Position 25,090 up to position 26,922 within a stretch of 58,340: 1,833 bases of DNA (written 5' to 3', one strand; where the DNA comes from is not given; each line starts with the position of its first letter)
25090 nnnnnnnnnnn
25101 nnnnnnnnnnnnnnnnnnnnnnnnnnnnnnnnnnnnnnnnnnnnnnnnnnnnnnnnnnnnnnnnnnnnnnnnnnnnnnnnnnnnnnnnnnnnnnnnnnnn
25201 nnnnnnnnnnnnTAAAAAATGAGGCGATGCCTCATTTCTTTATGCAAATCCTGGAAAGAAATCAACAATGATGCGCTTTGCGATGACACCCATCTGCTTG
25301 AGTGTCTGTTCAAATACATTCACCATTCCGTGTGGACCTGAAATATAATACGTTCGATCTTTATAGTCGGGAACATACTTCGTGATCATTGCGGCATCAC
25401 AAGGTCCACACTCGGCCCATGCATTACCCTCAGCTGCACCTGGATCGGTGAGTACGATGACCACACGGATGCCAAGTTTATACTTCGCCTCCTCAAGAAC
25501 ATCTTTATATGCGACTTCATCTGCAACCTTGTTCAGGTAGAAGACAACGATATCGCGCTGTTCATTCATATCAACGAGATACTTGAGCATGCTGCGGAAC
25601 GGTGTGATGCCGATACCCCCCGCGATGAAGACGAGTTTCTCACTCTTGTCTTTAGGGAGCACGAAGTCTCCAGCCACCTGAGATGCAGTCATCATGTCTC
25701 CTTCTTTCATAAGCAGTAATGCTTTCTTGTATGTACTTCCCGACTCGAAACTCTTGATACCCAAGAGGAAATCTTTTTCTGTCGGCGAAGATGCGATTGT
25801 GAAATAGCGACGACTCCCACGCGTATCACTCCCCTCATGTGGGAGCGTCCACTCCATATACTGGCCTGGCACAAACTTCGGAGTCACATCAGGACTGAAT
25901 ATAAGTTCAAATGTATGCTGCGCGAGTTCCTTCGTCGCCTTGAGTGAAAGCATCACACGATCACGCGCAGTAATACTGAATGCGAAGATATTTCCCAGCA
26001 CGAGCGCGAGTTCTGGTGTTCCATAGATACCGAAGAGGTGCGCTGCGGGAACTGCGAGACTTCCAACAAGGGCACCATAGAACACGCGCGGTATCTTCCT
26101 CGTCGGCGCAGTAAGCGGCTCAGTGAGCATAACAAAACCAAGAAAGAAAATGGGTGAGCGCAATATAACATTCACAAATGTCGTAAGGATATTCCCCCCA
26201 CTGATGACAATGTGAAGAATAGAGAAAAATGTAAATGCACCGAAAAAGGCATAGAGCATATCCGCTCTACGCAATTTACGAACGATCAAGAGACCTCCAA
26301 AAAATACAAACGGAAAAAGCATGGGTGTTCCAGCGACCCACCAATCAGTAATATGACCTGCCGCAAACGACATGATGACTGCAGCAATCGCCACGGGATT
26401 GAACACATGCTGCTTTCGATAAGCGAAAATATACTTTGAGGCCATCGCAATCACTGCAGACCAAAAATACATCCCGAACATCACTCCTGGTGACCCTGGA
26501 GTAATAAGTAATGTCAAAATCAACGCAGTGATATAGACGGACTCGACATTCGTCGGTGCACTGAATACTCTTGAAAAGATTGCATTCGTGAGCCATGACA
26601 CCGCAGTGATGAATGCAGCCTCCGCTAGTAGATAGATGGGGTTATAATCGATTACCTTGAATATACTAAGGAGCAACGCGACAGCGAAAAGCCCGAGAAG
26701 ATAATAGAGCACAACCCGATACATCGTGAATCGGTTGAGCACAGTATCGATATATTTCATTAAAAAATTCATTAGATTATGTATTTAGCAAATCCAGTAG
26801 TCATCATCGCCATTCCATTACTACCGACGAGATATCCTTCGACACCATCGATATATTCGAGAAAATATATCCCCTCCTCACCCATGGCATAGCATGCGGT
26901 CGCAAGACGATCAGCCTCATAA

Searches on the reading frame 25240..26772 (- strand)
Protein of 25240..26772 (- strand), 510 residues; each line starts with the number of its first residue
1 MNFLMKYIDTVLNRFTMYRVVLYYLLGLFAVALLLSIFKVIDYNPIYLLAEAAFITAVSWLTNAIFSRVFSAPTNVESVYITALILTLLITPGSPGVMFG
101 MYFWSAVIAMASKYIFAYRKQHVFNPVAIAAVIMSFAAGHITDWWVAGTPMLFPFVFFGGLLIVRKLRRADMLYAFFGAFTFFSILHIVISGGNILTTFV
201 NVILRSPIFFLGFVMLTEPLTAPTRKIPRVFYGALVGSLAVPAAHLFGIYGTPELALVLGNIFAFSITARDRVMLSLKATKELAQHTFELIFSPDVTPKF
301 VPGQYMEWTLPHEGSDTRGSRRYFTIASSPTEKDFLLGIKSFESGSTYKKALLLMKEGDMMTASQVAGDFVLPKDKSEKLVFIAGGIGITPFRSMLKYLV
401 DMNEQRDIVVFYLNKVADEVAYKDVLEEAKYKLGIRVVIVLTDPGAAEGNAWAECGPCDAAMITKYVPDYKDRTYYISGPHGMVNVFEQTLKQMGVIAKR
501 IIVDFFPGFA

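Call 13: search_protein_families(library=ncbifam, proteins=[window:25240-26772:-])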
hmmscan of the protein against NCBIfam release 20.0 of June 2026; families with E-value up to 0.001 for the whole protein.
window:25240-26772:- (510 aa): 19 families
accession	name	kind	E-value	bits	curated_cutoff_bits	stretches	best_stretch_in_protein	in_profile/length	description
NF009805.0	PRK13289.1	equivalog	9.3e-28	97.2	432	1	298-506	183-392/399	NO-inducible flavohemoprotein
NF007964.0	PRK10684.1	equivalog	6.1e-20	71.4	383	1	301-505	38-236/333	NADH oxidoreductase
NF058606.1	GlBtMonoRdsGbcB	equivalog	3.5e-18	65.6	500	1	286-496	29-237/362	glycine betaine monooxygenase reductase subunit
NF005963.0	PRK08051.1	equivalog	1.2e-17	64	230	1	277-506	8-230/233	NAD(P)H-flavin reductase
NF040810.1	BenC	equivalog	4.7e-17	62.1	430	1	273-500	105-324/333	benzoate 1,2-dioxygenase electron transfer component BenC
TIGR02160.1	PA_CoA_Oxy5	hypoth_equivalog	1.1e-16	60.7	420.8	1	282-506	15-241/352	1,2-phenylacetyl-CoA epoxidase subunit PaaE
NF045803.1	MethMoxFADbindMmoC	equivalog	2.8e-15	55.9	500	1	296-504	136-338/343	aromatic/alkene monooxygenase hydroxylase FAD-binding subunit MmoC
TIGR01941.1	nqrF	equivalog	3.5e-13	49.2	295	1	352-506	246-403/405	NADH:ubiquinone reductase (Na(+)-transporting) subunit F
NF040830.1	sulfhyd_ShyC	equivalog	1.3e-10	40.9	600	1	324-425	57-156/288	NAD(P)-dependent hydrogenase/sulfhydrogenase 2 subunit gamma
NF052252.1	flav_redu_LuxG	exception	2.3e-10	40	340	1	280-491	8-213/232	flavin mononucleotide reductase LuxG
NF006220.0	PRK08345.1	subfamily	2.3e-09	36.9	395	1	299-444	42-182/294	cytochrome-c3 hydrogenase subunit gamma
NF008822.0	PRK11872.1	equivalog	1.4e-08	34.1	402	1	299-504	136-333/341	anthranilate 1,2-dioxygenase electron transfer component AntC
NF008178.0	PRK10926.1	equivalog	5e-08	32.5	390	1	282-438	14-169/248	ferredoxin--NADP(+) reductase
TIGR02911.1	sulfite_red_B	equivalog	7.4e-08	31.8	288.6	1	281-504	11-222/261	anaerobic sulfite reductase subunit AsrB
NF000796.0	PRK00054.1-1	equivalog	0.00015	21.1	224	1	348-447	63-152/254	dihydroorotate dehydrogenase electron transfer subunit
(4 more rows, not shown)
